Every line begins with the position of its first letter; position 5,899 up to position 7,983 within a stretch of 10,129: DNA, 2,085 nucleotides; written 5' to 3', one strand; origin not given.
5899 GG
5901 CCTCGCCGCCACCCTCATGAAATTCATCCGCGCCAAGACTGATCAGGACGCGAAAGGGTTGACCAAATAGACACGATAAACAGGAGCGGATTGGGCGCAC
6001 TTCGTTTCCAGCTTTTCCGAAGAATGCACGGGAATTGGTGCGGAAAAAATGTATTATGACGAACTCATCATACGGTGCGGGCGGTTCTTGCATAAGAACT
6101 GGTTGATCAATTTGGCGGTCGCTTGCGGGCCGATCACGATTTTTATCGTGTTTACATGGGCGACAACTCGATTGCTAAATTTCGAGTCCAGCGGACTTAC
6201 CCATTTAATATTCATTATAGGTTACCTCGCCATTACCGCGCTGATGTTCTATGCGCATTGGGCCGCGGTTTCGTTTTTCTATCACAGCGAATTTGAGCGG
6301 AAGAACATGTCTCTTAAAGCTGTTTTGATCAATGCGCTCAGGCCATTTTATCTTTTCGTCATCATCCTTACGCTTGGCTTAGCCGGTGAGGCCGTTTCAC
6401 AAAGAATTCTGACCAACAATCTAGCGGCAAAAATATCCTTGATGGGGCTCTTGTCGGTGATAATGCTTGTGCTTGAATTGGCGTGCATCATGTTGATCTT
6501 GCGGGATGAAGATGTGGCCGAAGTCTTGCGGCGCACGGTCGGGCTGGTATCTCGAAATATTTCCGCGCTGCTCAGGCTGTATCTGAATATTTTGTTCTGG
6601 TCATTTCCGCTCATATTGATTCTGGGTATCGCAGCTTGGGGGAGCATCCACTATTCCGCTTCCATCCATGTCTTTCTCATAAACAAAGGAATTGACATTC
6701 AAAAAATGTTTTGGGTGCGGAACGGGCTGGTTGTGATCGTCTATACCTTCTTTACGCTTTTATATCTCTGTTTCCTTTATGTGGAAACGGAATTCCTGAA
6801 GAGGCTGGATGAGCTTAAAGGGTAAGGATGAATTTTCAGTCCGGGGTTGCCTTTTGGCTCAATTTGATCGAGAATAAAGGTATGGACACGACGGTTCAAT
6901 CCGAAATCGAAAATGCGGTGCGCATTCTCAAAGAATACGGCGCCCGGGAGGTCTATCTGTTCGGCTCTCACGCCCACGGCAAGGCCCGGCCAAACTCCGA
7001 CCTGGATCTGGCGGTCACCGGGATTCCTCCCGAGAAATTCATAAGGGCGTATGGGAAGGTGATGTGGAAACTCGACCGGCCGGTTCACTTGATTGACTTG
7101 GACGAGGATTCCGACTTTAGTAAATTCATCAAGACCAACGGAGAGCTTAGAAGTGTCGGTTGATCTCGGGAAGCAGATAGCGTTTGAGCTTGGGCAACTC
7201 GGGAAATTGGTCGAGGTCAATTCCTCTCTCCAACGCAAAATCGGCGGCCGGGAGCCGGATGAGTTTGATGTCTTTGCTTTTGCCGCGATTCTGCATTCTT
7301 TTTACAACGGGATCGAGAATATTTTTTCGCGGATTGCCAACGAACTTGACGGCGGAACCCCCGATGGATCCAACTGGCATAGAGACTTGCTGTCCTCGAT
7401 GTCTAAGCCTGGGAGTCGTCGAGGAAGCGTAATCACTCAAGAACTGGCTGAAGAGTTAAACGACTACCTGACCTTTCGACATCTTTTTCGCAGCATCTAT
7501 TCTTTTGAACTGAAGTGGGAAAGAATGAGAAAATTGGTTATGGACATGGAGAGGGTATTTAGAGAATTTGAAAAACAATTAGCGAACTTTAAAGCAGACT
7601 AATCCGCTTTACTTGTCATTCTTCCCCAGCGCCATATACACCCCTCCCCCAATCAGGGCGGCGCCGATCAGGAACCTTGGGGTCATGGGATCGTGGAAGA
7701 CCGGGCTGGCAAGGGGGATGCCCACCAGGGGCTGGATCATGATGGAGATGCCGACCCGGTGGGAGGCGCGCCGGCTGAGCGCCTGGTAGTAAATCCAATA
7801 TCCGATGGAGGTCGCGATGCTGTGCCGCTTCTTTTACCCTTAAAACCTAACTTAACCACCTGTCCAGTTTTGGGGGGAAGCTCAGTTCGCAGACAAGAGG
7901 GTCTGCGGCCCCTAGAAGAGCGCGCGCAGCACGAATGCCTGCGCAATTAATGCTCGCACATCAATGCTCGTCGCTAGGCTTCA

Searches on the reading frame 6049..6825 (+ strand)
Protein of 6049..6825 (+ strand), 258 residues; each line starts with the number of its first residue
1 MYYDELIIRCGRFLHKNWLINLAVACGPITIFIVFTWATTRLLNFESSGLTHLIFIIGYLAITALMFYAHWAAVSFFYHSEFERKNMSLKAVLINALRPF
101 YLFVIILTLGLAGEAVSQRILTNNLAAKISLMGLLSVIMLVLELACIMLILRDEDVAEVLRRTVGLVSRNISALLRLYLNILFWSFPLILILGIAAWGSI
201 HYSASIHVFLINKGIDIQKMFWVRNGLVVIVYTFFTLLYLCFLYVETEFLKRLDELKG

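Call 4: search_protein_families(library=pfam, proteins=[window:6049-6825:+], max_evalue=0.1)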
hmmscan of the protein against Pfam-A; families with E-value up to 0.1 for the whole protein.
window:6049-6825:+ (258 aa): 1 family
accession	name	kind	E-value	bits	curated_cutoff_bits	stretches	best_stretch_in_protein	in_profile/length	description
PF06808.19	DctM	-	0.0022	17.3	23.8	1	23-159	143-261/413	Tripartite ATP-independent periplasmic transporter, DctM component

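Call 5: search_protein_families(library=ncbifam, proteins=[window:6049-6825:+], max_evalue=0.1)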
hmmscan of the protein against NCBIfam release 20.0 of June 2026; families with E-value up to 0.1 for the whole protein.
window:6049-6825:+ (258 aa): 0 families

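Call 6: search_protein_families(library=padloc, proteins=[window:6049-6825:+], max_evalue=0.1)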
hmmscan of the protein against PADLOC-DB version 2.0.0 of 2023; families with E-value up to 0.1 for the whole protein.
window:6049-6825:+ (258 aa): 0 families

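Call 9: find_homologous_proteins(query=window:6049-6825:+, max_evalue=0.01)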
Query window:6049-6825:+ (258 aa): 1 proteins with E <= 0.01 among 1585 candidates.
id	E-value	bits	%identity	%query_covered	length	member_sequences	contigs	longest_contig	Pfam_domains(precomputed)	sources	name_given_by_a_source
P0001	1.0e-159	548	100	100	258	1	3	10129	-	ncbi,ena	-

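Call 11: find_encoding_contigs(protein=P0001, flank=10000, max_places=10)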
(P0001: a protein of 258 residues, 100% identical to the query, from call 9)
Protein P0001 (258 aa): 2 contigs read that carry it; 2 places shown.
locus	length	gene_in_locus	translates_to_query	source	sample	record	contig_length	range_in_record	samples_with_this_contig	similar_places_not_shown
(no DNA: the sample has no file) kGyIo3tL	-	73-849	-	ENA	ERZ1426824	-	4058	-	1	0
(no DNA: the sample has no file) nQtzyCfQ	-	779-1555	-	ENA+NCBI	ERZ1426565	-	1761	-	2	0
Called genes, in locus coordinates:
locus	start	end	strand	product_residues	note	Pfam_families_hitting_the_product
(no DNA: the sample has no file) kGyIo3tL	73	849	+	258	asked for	-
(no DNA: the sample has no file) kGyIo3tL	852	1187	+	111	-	PF01909:NTP_transf_2, PF18765:Polbeta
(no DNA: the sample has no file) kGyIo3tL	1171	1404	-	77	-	-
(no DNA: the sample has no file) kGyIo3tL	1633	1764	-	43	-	-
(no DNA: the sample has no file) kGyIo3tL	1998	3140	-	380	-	PF03916:NrfD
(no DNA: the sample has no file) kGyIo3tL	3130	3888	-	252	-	PF14697:Fer4_21 (faint), PF13187:Fer4_9 (faint), PF13247:Fer4_11, PF12838:Fer4_7 (weak), PF00037:Fer4 (weak), PF12797:Fer4_2 (weak), PF12837:Fer4_6 (weak), PF13237:Fer4_10 (weak)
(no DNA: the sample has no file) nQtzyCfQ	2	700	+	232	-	?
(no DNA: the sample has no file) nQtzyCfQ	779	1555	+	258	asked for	-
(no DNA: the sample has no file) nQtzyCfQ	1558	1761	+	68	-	?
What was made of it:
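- Public gene callers called it in every contig (call 11).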

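Call 21: search_protein_representatives(protein=window:6049-6825:+)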
Query: 258 residues. Proteins with E-value up to 0.001 (for the whole library): 1; up to 1e-10: 1; up to 1e-30: 1. The best 1 are listed.
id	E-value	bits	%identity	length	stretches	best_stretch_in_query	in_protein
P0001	3.2e-160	548.0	100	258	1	1-258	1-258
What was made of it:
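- Tried and rejected: Exhaustive phmmer against 1.84 billion representatives (call 21).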

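Call 23: find_related_loci(query=window:6049-6825:+, collection=genome_contigs, flank=8000)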
Query window:6049-6825:+ (258 aa) in genome_contigs; peptide patterns used: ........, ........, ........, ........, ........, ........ (x = any residue, [..] = any of these).
168 stretches matched a pattern, but none encodes a relative of the query by tblastn (E <= 1e-3).

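Call 29: predict_structure(protein=window:6049-6825:+)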
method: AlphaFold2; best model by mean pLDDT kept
length: 258 residues; sequences in the alignment: 1
mean_pLDDT: 54.9   pTM: 0.36
mean pLDDT of the five models: 54.9, 49.8, 48.9, 46.4, 45.0
residues with pLDDT >= 90: 0; 70-90: 1; 50-70: 212; < 50: 45
segments of 3 or more residues with pLDDT < 50: 1-4, 6-8, 10-15, 17-21, 23-25, 164-172
pLDDT, mean of each block of 10 residues (from residue 1): 46 46 51 51 54 55 57 51 53 60 60 56 56 60 60 60 47 49 55 56 55 61 56 59 56 61
secondary structure, 60 per line:
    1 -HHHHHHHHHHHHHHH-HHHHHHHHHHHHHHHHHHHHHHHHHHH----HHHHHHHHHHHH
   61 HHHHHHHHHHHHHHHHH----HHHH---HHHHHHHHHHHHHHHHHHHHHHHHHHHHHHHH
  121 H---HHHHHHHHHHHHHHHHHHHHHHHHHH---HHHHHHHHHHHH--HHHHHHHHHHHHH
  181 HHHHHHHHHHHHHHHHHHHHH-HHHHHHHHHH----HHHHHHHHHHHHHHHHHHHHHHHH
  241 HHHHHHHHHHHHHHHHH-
elements in order: H2-16 H18-44 H49-77 H82-85 H89-121 H125-150 H154-165 H168-201 H203-212 H217-257
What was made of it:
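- The single-sequence structure model has low confidence (call 29).
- Tried and rejected: The single-sequence AF2 model had pLDDT 55 and pTM 0.36 (call 29).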

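Call 30: search_protein_families(library=pfam, proteins=[window:6049-6825:+], max_evalue=10)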
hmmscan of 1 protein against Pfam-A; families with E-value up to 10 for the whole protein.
window:6049-6825:+ (258 aa): 2 families
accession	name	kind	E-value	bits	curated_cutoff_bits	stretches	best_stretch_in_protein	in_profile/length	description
PF06808.19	DctM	-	0.0022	17.3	23.8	1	23-159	143-261/413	Tripartite ATP-independent periplasmic transporter, DctM component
PF13687.11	DUF4153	-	2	7.9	27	2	16-191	16-195/373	Domain of unknown function (DUF4153)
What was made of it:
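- No NfeD or other Pfam match (calls 4, 30).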

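Call 31: search_protein_families(library=phrogs, proteins=[window:6049-6825:+], max_evalue=1)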
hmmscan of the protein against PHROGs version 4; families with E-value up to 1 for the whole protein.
window:6049-6825:+ (258 aa): 0 families

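Call 37: search_dna_similar(query=window:6049-6825:+, collection=plasmids, mode=protein, max_evalue=0.01)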
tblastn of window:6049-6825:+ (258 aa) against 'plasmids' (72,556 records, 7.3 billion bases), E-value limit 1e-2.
No match.

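Call 38: search_dna_similar(query=window:6049-6825:+, collection=phages, mode=protein, max_evalue=0.01)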
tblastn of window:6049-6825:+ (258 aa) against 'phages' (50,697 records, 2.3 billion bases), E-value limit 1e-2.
No match.
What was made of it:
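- Tried and rejected: tblastn against plasmids and phages (calls 37, 38).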

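Call 40: find_related_loci(query=window:6049-6825:+, collection=viral_contigs, flank=5000)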
Query window:6049-6825:+ (258 aa) in viral_contigs; peptide patterns used: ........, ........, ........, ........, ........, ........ (x = any residue, [..] = any of these).
18 stretches matched a pattern, but none encodes a relative of the query by tblastn (E <= 1e-3).
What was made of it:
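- Tried and rejected: tblastn-confirmed scans of GTDB genomes and IMG/VR (calls 23, 40).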

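Call 50: find_encoding_contigs(protein=P0041, flank=5000, max_places=5)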
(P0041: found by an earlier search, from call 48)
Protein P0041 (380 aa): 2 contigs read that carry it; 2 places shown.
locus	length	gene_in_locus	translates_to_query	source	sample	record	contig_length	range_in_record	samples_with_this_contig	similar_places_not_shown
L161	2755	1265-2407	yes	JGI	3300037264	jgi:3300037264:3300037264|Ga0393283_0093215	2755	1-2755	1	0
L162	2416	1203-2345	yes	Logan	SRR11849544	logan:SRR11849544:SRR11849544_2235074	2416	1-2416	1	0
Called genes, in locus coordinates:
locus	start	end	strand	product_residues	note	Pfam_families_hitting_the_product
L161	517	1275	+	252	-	PF13187:Fer4_9 (faint), PF13247:Fer4_11, PF12838:Fer4_7 (weak), PF00037:Fer4 (weak), PF12797:Fer4_2 (weak), PF12837:Fer4_6 (weak), PF13237:Fer4_10 (weak)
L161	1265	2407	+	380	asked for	PF03916:NrfD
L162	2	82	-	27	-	?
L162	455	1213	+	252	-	PF13187:Fer4_9 (faint), PF13247:Fer4_11, PF12838:Fer4_7 (weak), PF00037:Fer4 (weak), PF12797:Fer4_2 (weak), PF12837:Fer4_6 (weak), PF13237:Fer4_10 (weak)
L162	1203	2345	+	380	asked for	PF03916:NrfD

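Call 51: find_encoding_contigs(protein=P0042, flank=6000, max_places=6)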
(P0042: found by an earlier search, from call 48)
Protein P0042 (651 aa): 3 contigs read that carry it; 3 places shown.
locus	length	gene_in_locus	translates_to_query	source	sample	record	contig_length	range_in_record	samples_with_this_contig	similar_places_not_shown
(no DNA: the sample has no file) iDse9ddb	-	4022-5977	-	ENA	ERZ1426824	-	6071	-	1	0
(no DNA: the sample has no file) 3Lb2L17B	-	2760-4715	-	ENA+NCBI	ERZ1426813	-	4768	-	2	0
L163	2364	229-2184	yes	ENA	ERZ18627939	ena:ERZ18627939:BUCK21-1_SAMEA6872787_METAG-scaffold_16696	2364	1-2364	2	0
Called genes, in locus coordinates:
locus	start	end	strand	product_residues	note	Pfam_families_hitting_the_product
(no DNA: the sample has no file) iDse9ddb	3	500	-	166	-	?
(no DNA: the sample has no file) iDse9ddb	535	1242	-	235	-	PF00588:SpoU_methylase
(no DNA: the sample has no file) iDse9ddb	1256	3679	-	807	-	PF13802:Gal_mutarotas_2, PF01055:Glyco_hydro_31_2nd, PF21365:Glyco_hydro_31_3rd, PF17137:DUF5110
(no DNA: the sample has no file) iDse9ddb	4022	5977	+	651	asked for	PF01145:Band_7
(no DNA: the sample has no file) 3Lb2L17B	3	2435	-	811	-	?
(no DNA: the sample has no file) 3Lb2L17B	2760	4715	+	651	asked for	PF01145:Band_7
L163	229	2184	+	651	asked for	PF01145:Band_7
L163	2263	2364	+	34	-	?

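Call 67: find_homologous_proteins(query=window:6049-6825:+, max_evalue=10)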
Query window:6049-6825:+ (258 aa): 1 proteins with E <= 10 among 1585 candidates.
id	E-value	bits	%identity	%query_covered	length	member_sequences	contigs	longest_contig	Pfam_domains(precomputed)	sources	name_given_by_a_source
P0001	1.0e-159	548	100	100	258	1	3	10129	-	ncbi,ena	-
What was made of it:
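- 6049..6825 (+): Orphan ORF encoding a 258-aa predicted 6-TM inner-membrane protein (N-in/C-in by charge distribution). No detectable homologue. Matches only itself in all searches (calls 9, 21, 23, 37, 38, 40, 67).
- It has no relative in any collection searched (calls 9, 21, 23, 37, 38, 40, 67). The membrane protein has no homologue anywhere (calls 9, 21, 23, 40, 67). No homologue exists, so no evidence of purifying selection can be obtained (calls 9, 21, 67).
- Tried and rejected: Word-seeded search of 5.8 billion protein clusters at E up to 0.01 and up to 10 (calls 9, 67).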

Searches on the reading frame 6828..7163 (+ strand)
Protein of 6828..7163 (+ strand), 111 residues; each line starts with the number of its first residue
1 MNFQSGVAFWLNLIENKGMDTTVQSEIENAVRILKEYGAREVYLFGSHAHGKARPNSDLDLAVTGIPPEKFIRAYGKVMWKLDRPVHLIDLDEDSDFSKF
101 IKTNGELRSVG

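Call 4: search_protein_families(library=pfam, proteins=[window:6828-7163:+], max_evalue=0.1)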
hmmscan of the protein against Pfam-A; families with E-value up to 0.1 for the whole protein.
window:6828-7163:+ (111 aa): 4 families
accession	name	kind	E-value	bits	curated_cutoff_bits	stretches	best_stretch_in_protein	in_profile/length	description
PF18765.7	Polbeta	-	6.3e-10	39.5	26.9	1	31-106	4-85/93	Polymerase beta, Nucleotidyltransferase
PF01909.29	NTP_transf_2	-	6e-09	36.6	21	1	29-88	3-71/93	Nucleotidyltransferase domain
PF22600.2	MTPAP-like_central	-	0.0012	19.4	27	1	23-64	25-64/139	Poly(A) RNA polymerase, mitochondrial-like, central palm domain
PF22014.2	DUF6932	-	0.094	13.6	27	1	26-64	37-75/142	Family of unknown function (DUF6932)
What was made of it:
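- Checked: MNT 6828-7163: 111 aa, Pfam Polbeta E 6e-10 and NTP_transf_2 E 6e-9 (call 4).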

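Call 5: search_protein_families(library=ncbifam, proteins=[window:6828-7163:+], max_evalue=0.1)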
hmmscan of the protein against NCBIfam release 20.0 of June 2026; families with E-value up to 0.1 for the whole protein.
window:6828-7163:+ (111 aa): 10 families
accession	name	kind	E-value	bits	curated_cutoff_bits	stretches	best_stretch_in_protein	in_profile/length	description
NF047752.1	MntA_antitoxin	equivalog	1.3e-11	44.3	60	1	39-95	7-66/106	type VII toxin-antitoxin system MntA family adenylyltransferase antitoxin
NF010309.0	PRK13746.1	subfamily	0.00034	20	193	1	19-64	5-53/263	aminoglycoside adenylyltransferase family protein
NF012212.1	ANT_9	subfamily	0.0016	17.8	340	1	25-63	4-45/249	aminoglycoside nucleotidyltransferase ANT(9)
NF045909.1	ANT_9_Ic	equivalog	0.0016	17.8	505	1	19-64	4-52/259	aminoglycoside nucleotidyltransferase ANT(9)-Ic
NF012135.0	ANT_3pp_9_crypt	exception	0.0089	15.6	560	1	22-66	8-55/262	cryptic aminoglycoside nucleotidyltransferase ANT(3'')/ANT(9)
NF051468.1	ANT_AadA37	exception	0.014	14.4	550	1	19-68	8-60/265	ANT(3'')-I family aminoglycoside nucleotidyltransferase AadA37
NF012157.0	ANT_3pp_I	equivalog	0.037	13.3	375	1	36-64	19-47/256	AadA family aminoglycoside 3''-O-nucleotidyltransferase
NF045972.1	ANT_3pp_I_Serra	equivalog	0.051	13.3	500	1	20-64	5-52/261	ANT(3'')-I family aminoglycoside adenylyltransferase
NF053581.1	ANT_3pp_Ic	exception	0.077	12.5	545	1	30-67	16-56/265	aminoglycoside nucleotidyltransferase ANT(3'')-Ic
NF051895.1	anti_phage_HalB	equivalog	0.087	12.4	190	0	43-61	3-21/211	anti-phage Hailong system nucleotidyltransferase HalB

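Call 6: search_protein_families(library=padloc, proteins=[window:6828-7163:+], max_evalue=0.1)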
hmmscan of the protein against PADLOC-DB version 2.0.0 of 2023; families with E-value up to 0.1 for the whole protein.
window:6828-7163:+ (111 aa): 10 families
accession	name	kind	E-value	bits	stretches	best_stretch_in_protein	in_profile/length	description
PDLC04904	PDC-S09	-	8.3e-11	40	1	20-73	6-59/104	-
PDLC04902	PDC-S09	-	1.1e-09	36.5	1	19-75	1-57/97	-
PDLC04906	PDC-S09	-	6e-09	34.2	1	25-102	9-88/98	-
PDLC04907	PDC-S09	-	5.1e-08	31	1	19-64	6-52/114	-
PDLC04903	PDC-S09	-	4.6e-06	24.9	1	23-63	10-50/108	-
PDLC04905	PDC-S09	-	1e-05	23.8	1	19-76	1-60/101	-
PDLC04368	PDC-M05A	-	0.0019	16.1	1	42-89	110-159/201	-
PDLC00779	Cyclase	-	0.0035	14.7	1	30-110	40-121/345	oligonucleotide-cyclase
PDLC03138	Specificity_I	-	0.0047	14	1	27-64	9-47/485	Type I specificity subunit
PDLC04369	PDC-M05A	-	0.047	11.3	1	35-65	100-129/201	-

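Call 31: search_protein_families(library=phrogs, proteins=[window:6828-7163:+], max_evalue=1)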
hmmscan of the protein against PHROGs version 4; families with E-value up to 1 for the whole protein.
window:6828-7163:+ (111 aa): 3 families
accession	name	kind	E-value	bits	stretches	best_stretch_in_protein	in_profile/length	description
phrog_388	-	DNA, RNA and nucleotide metabolism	4.1e-05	23.8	1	43-94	42-91/351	nucleotidyltransferase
phrog_8986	-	unknown function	0.12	12.7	1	19-54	151-186/268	-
phrog_38117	-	unknown function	0.32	12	1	10-54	68-110/139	-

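Call 48: list_cluster_members(proteins=[P0001, window:6828-7163:+, window:7974-9116:-, window:4015-5970:+])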
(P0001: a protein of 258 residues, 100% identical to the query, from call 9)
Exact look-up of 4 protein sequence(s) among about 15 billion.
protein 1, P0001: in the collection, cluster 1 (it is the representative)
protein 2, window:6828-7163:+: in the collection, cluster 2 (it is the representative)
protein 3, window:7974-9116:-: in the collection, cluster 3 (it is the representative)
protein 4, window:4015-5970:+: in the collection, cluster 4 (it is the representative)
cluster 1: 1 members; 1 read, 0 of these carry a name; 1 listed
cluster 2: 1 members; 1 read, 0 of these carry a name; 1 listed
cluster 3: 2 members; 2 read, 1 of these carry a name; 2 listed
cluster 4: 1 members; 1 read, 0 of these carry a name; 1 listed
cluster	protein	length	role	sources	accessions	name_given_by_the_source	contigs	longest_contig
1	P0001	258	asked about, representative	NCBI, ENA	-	-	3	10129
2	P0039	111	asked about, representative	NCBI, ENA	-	-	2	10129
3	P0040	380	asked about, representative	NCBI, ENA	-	-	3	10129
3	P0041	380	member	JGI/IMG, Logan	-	Ni/Fe-hydrogenase subunit HybB-like protein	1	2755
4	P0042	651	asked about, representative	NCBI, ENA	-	-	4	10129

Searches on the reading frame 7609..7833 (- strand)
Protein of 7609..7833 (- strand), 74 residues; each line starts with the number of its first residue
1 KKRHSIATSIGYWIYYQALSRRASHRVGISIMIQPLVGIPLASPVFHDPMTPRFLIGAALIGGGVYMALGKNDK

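Call 46: search_protein_families(library=pfam, proteins=[window:7609-7833:-], max_evalue=1)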
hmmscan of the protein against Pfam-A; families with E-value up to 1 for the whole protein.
window:7609-7833:- (74 aa): 3 families
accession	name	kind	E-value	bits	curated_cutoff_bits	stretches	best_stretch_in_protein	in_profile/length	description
PF00892.27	EamA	-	8.3e-08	33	28.2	1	7-68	72-133/135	EamA-like transporter family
PF09843.14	DUF2070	-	0.2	10.4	30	1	14-67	117-170/561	Predicted membrane protein (DUF2070)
PF15055.12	DMAC1_Dmo2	-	0.75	10.5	27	0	10-32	16-39/47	DMAC1/Dmo2-like domain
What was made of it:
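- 7609..7833 (-): Right-hand boundary: C-terminal remnant of a host-type EamA/DMT transporter gene (about 70 codons, 5' part missing), convergent with HepT and 6 nt from its stop. Pfam EamA E 8e-8 over profile positions 72-133 of 135 (call 46).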
